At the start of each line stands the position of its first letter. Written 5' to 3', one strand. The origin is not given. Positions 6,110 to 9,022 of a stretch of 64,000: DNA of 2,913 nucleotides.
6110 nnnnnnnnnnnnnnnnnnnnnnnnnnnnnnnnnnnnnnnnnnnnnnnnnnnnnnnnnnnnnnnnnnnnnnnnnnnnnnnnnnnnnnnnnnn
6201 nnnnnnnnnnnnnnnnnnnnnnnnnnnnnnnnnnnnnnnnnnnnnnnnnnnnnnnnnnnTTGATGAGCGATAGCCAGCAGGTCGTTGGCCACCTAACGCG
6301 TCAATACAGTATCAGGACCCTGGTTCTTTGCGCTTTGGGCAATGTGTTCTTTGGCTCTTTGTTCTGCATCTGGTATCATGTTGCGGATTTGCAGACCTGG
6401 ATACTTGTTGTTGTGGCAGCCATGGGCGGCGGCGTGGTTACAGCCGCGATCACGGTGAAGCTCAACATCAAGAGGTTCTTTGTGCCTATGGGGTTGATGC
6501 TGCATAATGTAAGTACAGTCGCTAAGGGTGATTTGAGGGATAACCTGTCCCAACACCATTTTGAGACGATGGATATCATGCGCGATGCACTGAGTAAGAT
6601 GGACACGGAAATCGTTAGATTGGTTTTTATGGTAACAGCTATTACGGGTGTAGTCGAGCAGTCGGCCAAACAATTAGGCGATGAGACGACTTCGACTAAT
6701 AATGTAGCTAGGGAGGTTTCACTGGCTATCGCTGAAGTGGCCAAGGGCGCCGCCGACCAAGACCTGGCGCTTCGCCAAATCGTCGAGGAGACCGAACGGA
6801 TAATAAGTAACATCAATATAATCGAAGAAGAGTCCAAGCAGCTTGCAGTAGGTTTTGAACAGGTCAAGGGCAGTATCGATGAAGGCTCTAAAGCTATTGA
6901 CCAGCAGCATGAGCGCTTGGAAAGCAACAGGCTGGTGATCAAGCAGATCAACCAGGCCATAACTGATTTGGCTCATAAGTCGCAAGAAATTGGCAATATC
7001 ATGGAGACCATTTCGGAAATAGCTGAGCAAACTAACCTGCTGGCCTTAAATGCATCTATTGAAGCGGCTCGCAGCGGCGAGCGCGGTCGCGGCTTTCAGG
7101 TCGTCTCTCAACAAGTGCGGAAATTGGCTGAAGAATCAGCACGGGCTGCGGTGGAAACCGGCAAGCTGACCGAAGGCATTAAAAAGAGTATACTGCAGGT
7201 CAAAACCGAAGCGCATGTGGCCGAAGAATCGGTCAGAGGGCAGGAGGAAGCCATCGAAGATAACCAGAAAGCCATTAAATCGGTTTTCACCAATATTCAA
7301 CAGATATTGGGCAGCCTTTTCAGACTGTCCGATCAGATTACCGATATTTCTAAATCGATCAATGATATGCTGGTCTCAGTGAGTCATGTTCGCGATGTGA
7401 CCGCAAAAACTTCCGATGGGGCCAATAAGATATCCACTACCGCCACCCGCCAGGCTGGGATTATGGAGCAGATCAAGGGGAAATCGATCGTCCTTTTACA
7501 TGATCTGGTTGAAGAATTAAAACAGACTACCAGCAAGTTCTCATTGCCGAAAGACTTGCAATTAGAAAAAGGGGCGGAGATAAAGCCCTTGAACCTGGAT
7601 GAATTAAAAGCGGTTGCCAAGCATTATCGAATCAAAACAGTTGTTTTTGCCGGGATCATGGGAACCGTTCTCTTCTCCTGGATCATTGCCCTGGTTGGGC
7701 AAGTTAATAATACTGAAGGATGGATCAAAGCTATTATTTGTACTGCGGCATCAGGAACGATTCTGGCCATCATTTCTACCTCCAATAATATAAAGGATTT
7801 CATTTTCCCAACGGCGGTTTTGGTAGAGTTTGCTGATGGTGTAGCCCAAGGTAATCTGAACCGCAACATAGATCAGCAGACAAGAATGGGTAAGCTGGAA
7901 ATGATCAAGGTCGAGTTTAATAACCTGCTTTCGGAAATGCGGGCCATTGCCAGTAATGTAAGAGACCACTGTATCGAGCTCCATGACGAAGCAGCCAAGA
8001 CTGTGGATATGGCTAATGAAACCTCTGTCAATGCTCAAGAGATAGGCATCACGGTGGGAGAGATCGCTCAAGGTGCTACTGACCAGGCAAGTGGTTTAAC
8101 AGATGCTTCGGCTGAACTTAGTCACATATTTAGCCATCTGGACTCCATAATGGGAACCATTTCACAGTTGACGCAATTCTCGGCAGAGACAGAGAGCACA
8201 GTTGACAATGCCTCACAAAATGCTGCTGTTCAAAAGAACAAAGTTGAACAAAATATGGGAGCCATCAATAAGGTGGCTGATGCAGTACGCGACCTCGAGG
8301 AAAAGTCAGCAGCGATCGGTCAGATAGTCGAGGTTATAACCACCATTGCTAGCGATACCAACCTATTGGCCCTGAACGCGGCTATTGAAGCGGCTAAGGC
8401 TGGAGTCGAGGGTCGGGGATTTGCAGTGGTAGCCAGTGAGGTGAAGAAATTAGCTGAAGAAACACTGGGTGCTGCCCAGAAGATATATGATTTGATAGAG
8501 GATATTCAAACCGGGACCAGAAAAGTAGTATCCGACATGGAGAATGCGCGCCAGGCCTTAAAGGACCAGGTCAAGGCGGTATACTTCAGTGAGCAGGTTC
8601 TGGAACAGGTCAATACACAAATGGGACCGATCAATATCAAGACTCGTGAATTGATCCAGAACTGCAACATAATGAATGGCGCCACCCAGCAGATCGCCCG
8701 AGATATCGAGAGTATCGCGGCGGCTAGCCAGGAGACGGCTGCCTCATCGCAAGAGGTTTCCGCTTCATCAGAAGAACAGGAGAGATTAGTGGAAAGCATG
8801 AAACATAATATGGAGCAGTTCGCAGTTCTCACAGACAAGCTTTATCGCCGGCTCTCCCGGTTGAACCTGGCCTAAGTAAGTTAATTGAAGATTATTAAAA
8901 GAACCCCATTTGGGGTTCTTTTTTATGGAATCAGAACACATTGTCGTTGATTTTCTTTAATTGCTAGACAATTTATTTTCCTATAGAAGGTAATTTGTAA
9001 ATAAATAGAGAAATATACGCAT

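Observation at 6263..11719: Tandem paralogous 'double' MCPs, each containing two complete membrane-anchor + linker + signalling modules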

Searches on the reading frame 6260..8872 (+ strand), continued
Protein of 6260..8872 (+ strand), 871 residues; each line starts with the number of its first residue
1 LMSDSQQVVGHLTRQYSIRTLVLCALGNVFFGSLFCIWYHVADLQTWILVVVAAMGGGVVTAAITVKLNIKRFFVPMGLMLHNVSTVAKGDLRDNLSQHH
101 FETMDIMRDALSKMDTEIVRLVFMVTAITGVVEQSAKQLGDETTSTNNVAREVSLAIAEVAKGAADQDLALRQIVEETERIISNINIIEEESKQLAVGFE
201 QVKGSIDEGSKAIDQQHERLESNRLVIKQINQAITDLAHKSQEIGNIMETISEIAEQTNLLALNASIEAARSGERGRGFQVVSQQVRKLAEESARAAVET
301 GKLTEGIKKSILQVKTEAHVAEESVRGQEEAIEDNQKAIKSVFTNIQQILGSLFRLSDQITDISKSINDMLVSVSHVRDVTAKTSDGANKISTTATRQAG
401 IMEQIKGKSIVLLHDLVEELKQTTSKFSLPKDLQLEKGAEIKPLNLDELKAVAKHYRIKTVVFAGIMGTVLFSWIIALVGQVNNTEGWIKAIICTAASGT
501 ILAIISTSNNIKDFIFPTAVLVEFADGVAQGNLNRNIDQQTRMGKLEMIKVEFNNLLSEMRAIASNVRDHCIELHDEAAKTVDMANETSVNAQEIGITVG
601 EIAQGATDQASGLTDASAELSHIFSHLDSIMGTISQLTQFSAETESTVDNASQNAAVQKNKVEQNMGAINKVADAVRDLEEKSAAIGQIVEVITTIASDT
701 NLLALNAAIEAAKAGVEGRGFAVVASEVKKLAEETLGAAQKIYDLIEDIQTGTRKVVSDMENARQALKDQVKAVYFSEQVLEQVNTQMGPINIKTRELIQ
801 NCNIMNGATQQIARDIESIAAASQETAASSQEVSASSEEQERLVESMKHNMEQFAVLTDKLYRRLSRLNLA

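Call 84: list_cluster_members(proteins=[P0001, P0003, P0004, P0009, P0011, P0012, P0014, P0015, P0017, P0026])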
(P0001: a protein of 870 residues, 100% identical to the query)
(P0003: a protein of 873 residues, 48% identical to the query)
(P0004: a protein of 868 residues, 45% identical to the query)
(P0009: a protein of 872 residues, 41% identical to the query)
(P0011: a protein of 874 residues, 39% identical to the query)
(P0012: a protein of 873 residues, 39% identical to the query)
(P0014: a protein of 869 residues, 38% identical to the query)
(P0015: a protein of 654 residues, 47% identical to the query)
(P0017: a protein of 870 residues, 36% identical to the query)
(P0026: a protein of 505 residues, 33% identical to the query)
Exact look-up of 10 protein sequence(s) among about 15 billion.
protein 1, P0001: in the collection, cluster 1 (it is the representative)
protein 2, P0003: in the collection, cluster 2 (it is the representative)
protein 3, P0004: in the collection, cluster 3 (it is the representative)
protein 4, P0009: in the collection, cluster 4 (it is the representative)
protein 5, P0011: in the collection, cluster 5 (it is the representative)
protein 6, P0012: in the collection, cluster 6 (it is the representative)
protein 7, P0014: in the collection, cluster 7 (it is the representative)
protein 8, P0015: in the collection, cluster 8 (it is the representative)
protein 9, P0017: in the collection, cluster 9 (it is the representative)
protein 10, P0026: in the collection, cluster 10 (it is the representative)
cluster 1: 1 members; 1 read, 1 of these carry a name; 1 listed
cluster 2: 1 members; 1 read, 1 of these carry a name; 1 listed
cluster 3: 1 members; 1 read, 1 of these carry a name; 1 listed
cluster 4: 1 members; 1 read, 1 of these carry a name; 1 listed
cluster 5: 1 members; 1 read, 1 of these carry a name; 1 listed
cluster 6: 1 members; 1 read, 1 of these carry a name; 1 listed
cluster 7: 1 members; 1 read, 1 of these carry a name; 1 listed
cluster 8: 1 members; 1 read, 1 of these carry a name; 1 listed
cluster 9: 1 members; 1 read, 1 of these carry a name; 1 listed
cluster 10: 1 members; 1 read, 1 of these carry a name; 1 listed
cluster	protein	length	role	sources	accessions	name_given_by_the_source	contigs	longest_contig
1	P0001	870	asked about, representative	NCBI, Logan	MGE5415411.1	MAG: methyl-accepting chemotaxis protein [Acidobacteriota bacterium]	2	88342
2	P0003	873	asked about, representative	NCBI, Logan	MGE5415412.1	MAG: methyl-accepting chemotaxis protein [Acidobacteriota bacterium]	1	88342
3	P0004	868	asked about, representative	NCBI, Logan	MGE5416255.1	MAG: methyl-accepting chemotaxis protein [Acidobacteriota bacterium]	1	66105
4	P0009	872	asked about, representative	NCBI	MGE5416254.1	MAG: methyl-accepting chemotaxis protein [Acidobacteriota bacterium]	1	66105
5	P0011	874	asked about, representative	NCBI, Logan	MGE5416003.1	MAG: methyl-accepting chemotaxis protein [Acidobacteriota bacterium]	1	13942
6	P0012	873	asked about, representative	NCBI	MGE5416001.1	MAG: methyl-accepting chemotaxis protein [Acidobacteriota bacterium]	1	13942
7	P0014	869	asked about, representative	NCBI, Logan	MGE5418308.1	MAG: methyl-accepting chemotaxis protein [Acidobacteriota bacterium]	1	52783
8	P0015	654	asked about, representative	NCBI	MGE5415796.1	MAG: methyl-accepting chemotaxis protein, partial [Acidobacteriota bacterium]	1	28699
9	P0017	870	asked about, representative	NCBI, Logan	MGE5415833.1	MAG: methyl-accepting chemotaxis protein [Acidobacteriota bacterium]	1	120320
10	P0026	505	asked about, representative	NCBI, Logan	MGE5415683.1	MAG: methyl-accepting chemotaxis protein [Acidobacteriota bacterium]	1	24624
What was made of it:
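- At least 10 diverged paralogs per genome is hard to justify for a pure scaffold (call 84).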

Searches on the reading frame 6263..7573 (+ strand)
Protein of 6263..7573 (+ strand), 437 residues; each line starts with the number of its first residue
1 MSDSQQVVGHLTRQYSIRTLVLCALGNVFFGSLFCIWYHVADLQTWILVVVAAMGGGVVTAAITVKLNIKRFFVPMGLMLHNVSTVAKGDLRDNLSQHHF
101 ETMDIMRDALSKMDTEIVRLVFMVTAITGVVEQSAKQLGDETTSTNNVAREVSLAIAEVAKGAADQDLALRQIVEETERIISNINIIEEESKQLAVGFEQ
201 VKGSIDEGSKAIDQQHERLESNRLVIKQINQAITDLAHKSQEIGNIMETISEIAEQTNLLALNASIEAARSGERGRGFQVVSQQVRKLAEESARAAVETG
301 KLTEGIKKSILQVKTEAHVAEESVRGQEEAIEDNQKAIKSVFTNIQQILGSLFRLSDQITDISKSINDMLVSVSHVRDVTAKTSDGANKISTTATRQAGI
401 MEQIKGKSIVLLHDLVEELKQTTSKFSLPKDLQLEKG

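Call 99: predict_structure(alignment_id=A2)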
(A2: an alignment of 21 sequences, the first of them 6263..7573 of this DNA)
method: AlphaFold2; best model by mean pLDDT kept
length: 437 residues; sequences in the alignment: 21
mean_pLDDT: 86.1   pTM: 0.40
mean pLDDT of the five models: 86.1, 83.0, 79.2, 71.1, 69.1
residues with pLDDT >= 90: 100; 70-90: 324; 50-70: 10; < 50: 3
segments of 3 or more residues with pLDDT < 50: none
pLDDT, mean of each block of 10 residues (from residue 1): 69 85 86 85 84 87 86 85 86 82 86 88 88 91 92 90 91 90 90 89 88 88 87 87 85 84 80 74 83 85 86 87 87 89 89 90 90 90 91 91 92 89 84 55
secondary structure, 60 per line:
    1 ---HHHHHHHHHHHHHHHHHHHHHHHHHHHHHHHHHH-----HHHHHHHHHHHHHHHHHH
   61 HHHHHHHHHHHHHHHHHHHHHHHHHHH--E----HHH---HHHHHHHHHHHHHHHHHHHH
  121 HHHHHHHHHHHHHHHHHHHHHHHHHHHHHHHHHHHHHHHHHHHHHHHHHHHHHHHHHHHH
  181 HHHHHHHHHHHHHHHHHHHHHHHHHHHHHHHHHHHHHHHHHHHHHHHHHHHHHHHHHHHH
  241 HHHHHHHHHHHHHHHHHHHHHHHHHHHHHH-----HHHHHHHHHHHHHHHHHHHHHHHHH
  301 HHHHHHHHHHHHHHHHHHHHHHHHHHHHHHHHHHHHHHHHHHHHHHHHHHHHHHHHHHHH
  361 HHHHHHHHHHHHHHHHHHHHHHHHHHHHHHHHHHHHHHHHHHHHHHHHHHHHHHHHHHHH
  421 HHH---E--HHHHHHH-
elements in order: H4-37 H43-87 H101-270 H276-423 H430-436
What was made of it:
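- Tried and rejected: The β-bridge between the HAMP connector (about residue 90) and the tail (about residue 427) persists, so it is within the module (call 99).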
